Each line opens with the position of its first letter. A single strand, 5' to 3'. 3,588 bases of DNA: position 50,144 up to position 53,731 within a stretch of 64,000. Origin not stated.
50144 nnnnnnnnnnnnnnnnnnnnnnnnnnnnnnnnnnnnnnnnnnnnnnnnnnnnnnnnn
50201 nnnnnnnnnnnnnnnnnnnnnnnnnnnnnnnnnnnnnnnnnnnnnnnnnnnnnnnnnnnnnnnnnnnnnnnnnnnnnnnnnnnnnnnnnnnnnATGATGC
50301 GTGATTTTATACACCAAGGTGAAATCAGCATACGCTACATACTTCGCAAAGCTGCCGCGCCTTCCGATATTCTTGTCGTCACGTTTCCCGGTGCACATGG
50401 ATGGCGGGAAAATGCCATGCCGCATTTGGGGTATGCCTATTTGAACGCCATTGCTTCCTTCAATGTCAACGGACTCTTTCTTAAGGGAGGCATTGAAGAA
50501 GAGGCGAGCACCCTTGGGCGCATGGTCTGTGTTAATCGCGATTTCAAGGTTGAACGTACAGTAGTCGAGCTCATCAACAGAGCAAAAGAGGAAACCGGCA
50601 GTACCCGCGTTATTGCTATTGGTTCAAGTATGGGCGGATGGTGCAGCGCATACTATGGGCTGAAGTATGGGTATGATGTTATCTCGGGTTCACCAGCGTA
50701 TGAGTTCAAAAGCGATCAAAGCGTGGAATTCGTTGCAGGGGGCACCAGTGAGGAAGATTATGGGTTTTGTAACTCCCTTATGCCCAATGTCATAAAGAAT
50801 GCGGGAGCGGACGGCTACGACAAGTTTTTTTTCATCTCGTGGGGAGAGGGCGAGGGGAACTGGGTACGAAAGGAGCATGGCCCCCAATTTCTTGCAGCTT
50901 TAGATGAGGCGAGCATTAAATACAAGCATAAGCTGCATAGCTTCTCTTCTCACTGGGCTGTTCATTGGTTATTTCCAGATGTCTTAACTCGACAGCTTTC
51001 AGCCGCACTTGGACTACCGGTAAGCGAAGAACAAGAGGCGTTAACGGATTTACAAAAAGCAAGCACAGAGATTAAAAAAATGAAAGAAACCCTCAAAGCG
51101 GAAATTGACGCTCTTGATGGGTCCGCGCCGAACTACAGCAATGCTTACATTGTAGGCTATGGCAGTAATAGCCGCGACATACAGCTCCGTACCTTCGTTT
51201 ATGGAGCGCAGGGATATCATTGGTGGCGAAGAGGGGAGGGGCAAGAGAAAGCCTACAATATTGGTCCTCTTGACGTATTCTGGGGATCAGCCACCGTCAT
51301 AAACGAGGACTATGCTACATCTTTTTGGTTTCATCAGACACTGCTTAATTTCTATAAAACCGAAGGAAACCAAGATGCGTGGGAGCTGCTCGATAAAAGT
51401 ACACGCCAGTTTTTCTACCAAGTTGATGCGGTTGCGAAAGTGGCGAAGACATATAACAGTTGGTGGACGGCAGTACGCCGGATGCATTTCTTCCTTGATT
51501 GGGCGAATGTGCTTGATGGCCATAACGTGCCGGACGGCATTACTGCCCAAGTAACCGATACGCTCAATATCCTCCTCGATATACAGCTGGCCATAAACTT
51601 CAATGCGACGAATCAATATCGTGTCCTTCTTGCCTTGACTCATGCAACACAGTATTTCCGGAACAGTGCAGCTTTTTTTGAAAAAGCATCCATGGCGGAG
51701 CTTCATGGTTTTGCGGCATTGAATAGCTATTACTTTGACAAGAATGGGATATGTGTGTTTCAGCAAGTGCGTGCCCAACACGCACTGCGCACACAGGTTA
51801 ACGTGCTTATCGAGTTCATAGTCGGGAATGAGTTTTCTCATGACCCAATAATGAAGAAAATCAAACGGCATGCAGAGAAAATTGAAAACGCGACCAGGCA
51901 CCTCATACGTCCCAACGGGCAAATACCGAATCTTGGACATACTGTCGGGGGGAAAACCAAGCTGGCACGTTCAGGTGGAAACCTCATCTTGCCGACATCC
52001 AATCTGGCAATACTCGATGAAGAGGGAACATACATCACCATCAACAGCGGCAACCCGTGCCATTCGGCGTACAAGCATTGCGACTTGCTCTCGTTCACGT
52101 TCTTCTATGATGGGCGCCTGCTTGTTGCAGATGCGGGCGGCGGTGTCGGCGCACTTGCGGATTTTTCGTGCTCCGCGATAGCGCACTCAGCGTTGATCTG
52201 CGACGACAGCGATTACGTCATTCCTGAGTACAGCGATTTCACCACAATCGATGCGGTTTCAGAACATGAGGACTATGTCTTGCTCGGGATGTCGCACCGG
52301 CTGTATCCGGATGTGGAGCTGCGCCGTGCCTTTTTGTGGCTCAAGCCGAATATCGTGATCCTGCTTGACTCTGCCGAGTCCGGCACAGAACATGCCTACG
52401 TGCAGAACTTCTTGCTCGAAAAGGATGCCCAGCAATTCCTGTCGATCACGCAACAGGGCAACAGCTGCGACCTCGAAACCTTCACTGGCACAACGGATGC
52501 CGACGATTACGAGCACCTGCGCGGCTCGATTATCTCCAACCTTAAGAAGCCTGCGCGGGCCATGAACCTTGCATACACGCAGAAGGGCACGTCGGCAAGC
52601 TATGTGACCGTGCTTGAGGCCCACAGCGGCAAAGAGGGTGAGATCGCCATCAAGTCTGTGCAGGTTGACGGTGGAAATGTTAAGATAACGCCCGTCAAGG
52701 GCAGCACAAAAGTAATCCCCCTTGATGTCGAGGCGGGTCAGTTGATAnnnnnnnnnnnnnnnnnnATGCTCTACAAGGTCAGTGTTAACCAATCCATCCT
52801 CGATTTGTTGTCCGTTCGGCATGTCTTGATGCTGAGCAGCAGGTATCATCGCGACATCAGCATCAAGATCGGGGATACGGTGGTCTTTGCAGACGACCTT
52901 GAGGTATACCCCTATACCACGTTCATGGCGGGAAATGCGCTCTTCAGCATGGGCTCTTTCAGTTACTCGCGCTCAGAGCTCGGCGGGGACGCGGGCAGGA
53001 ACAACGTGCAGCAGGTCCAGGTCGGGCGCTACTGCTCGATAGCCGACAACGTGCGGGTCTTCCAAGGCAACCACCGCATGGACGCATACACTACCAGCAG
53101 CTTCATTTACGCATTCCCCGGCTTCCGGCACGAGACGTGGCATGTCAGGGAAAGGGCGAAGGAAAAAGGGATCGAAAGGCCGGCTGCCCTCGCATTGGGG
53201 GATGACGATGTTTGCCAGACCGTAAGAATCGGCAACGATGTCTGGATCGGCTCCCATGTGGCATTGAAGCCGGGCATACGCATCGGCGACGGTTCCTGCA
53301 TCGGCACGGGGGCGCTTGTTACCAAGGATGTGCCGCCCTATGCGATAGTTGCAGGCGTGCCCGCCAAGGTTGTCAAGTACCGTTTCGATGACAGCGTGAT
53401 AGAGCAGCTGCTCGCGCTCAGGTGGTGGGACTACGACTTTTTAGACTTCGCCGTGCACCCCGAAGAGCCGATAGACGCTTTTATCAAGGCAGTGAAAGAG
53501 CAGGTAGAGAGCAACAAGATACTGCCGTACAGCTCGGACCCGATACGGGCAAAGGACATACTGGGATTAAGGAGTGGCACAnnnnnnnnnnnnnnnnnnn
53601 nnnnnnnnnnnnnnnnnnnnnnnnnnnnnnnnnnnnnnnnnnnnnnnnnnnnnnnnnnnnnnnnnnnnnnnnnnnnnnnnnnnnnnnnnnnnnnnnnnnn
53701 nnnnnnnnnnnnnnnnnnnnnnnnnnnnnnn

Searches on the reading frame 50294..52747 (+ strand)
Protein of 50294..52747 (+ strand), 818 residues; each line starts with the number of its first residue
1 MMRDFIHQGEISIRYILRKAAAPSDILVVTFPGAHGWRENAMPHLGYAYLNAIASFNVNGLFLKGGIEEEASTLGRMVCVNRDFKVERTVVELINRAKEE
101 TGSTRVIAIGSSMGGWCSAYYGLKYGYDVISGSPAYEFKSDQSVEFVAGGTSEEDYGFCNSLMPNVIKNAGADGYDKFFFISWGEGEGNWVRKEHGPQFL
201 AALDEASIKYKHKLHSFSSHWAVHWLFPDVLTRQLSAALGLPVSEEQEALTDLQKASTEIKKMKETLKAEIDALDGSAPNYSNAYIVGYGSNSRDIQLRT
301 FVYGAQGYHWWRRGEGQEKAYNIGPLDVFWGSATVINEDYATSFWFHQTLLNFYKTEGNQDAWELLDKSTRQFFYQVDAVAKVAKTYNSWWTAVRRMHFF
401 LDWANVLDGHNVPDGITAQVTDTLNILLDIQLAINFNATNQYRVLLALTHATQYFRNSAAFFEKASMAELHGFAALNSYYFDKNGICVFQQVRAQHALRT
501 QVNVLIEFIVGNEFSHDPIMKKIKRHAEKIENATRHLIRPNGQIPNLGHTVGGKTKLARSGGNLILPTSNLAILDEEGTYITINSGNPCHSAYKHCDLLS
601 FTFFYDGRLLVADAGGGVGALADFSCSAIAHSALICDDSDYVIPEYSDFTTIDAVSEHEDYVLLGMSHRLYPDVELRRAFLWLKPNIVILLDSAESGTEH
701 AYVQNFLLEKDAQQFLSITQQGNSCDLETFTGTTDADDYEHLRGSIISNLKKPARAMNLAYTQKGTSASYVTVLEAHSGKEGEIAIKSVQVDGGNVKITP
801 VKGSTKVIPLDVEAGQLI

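Call 5: search_protein_families(library=pfam, proteins=[window:50294-52747:+], max_evalue=0.01)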
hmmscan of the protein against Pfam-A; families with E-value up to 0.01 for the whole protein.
window:50294-52747:+ (818 aa): 3 families
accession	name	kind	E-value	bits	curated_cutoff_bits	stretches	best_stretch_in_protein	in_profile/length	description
PF07940.18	Hepar_II_III_C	-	1.9e-11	44.4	24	1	567-720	10-173/237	Heparinase II/III-like, C-terminal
PF00561.26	Abhydrolase_1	-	0.0029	17.7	25.8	1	89-125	54-90/245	alpha/beta hydrolase fold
PF12146.15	Hydrolase_4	-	0.0055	16.5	27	0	90-140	62-115/239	Serine aminopeptidase, S33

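Call 6: search_protein_families(library=ncbifam, proteins=[window:50294-52747:+], max_evalue=0.01)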
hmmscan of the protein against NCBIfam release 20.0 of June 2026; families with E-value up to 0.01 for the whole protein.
window:50294-52747:+ (818 aa): 1 family
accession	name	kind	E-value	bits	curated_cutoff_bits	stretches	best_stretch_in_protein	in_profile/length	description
NF033892.1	XcbB_CpsF_sero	subfamily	0.0041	16.5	125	1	85-134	138-189/291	XcbB/CpsF family capsular polysaccharide biosynthesis protein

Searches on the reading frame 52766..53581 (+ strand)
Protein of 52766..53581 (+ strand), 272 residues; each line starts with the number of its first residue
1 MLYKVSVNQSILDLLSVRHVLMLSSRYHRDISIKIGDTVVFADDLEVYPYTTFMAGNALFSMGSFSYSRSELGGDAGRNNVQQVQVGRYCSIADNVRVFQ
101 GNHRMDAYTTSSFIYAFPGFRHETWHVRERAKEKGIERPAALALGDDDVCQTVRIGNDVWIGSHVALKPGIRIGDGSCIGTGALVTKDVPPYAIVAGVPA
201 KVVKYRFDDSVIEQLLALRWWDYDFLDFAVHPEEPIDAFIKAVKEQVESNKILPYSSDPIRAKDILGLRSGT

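Call 5: search_protein_families(library=pfam, proteins=[window:52766-53581:+], max_evalue=0.01)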
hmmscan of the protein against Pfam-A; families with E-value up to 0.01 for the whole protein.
window:52766-53581:+ (272 aa): 3 families
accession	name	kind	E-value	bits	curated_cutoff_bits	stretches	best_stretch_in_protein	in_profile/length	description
PF00132.30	Hexapep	-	5.8e-12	45.2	27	1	153-187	2-36/36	Bacterial transferase hexapeptide (six repeats)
PF14602.12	Hexapep_2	-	0.00017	21.7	27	1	153-187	2-34/34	Hexapeptide repeat of succinyl-transferase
PF25087.1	GMPPB_C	-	0.0011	19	39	0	149-183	7-41/110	GMPPB C-terminal domain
